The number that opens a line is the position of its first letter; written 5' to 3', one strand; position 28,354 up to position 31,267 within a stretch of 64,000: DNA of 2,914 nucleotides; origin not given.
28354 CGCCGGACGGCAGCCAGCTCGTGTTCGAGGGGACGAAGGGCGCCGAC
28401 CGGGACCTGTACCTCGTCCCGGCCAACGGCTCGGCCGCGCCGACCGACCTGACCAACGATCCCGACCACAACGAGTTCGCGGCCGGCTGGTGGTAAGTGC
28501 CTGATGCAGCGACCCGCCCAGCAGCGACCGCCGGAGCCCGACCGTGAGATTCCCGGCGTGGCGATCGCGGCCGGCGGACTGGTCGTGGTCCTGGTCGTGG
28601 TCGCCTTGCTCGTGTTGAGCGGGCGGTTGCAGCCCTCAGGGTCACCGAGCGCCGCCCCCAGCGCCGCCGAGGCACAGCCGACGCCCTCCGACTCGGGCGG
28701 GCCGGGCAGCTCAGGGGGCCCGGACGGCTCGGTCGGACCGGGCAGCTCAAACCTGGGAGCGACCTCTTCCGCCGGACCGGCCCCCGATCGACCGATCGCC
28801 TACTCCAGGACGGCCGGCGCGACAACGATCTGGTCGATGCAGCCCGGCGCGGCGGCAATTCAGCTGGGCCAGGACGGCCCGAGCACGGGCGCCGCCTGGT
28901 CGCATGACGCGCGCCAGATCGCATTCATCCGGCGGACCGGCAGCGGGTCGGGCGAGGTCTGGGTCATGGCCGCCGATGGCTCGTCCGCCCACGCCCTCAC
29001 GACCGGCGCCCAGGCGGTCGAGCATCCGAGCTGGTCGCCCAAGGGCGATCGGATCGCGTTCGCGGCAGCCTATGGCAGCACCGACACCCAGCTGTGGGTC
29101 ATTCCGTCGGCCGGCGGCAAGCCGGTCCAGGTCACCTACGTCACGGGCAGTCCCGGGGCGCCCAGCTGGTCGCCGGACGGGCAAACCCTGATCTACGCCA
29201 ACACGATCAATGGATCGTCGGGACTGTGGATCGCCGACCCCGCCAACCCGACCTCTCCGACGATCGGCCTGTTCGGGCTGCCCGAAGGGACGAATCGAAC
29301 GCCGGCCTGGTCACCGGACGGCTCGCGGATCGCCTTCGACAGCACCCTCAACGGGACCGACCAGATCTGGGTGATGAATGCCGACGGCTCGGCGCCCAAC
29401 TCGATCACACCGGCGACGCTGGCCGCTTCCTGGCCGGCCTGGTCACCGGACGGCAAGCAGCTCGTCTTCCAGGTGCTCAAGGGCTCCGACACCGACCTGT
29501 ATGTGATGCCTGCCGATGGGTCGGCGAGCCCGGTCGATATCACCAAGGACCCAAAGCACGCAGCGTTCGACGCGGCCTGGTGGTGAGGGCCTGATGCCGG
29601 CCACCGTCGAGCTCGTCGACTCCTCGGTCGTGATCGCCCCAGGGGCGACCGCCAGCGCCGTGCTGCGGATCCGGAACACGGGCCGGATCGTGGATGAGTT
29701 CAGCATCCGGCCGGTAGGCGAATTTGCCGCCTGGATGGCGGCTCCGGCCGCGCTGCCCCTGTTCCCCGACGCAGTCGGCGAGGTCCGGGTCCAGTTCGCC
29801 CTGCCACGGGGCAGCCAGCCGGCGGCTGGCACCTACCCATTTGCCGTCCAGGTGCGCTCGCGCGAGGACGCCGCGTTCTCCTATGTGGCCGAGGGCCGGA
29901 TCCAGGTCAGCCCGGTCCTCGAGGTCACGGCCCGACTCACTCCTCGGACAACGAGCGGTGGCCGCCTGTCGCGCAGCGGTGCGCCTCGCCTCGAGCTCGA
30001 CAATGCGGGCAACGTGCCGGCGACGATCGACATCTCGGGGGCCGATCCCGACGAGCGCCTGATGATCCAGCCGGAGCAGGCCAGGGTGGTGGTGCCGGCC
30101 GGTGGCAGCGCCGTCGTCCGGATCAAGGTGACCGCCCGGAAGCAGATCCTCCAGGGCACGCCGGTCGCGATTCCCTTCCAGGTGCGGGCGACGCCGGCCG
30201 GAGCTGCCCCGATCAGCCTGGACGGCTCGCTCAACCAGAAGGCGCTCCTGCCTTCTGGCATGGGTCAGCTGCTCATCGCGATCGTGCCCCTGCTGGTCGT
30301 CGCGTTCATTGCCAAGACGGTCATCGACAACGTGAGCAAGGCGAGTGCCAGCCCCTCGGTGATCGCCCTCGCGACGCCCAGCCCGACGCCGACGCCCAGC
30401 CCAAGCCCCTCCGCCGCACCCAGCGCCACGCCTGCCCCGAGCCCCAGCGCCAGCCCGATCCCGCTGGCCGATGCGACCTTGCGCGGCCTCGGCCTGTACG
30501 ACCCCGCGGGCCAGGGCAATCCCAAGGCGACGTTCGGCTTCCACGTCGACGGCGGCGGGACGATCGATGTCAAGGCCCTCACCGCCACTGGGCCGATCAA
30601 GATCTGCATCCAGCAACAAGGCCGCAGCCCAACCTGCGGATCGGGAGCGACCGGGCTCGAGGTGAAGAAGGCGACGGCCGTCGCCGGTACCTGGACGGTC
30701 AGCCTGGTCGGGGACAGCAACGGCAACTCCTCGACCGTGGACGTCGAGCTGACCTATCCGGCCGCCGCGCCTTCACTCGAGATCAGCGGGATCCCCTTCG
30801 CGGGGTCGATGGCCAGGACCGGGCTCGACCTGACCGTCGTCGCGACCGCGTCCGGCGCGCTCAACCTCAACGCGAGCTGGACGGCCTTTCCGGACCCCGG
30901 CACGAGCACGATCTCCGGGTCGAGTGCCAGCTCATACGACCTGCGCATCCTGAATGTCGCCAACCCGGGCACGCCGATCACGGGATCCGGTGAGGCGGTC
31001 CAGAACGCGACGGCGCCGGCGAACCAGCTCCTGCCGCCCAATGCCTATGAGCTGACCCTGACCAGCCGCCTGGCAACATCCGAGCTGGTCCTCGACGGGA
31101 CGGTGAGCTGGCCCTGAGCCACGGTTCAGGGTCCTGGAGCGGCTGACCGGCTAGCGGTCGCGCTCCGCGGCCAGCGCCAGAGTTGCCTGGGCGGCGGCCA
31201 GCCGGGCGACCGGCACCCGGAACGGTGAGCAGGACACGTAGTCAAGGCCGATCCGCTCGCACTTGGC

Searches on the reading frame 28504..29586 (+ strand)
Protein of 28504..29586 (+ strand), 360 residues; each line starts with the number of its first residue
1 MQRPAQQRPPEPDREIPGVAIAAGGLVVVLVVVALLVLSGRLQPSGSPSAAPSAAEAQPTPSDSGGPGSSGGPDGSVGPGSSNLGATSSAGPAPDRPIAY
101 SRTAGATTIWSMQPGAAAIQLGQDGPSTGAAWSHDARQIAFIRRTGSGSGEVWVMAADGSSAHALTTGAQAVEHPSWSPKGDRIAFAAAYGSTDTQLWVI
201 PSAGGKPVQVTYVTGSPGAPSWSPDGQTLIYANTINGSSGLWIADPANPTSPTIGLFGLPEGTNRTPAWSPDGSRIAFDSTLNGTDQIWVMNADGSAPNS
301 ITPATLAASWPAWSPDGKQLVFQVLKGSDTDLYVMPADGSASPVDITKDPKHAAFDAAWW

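Call 17: search_protein_families(library=pfam, max_evalue=0.001, proteins=[window:28504-29586:+])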
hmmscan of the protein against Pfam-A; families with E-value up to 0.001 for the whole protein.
window:28504-29586:+ (360 aa): 6 families
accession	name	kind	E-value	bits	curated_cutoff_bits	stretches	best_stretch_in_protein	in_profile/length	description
PF07676.18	PD40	-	1.1e-27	95.7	20.9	3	262-290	9-38/38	WD40-like Beta Propeller Repeat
PF00930.27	DPPIV_N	-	9.3e-12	44.8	22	0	147-212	20-80/354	Dipeptidyl peptidase IV (DPP IV) N-terminal region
PF10647.15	Gmad1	-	3.8e-08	33.9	20.5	0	126-210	24-104/251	Lipoprotein LpqB beta-propeller domain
PF25174.1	Beta-prop_THOC3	-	4.2e-08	33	305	1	131-234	9-108/272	THOC3 beta-propeller domain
PF25460.1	Beta-prop_Aladin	-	2.3e-05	24.1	171.1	0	221-326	117-215/340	Aladin seven-bladed propeller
PF14583.12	Pectate_lyase22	-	6.3e-05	22.3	30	0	164-244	182-267/386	Oligogalacturonate lyase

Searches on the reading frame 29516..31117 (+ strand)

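Call 17: search_protein_families(library=pfam, max_evalue=0.001, proteins=[window:29516-31117:+])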
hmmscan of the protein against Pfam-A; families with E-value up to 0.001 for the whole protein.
window:29516-31117:+ (533 aa): 3 families
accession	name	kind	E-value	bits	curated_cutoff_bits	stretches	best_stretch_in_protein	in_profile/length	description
PF22067.2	Cep192_D3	-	4.5e-05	23.9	27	0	158-209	22-71/99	Cep192 domain 3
PF11614.14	FixG_C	-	0.00032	21.3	25.6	0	159-226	37-104/119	IG-like fold at C-terminal of FixG, putative oxidoreductase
PF14016.12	DUF4232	-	0.00038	21.1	27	0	140-236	22-109/129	Domain of unknown function (DUF4232)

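Call 38: search_protein_families(library=ncbifam, max_evalue=0.01, proteins=[window:29594-31117:+])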
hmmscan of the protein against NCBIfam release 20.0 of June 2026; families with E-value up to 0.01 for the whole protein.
window:29594-31117:+ (507 aa): 0 families

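Call 69: search_protein_families(library=pfam, max_evalue=0.01, proteins=[window:29594-31117:+])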
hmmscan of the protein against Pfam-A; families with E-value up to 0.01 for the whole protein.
window:29594-31117:+ (507 aa): 3 families
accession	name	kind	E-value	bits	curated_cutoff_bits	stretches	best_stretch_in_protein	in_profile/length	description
PF22067.2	Cep192_D3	-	3.9e-05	24.1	27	0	132-183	22-71/99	Cep192 domain 3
PF11614.14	FixG_C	-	0.00028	21.5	25.6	0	133-200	37-104/119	IG-like fold at C-terminal of FixG, putative oxidoreductase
PF14016.12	DUF4232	-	0.0005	20.7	27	0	113-210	21-109/129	Domain of unknown function (DUF4232)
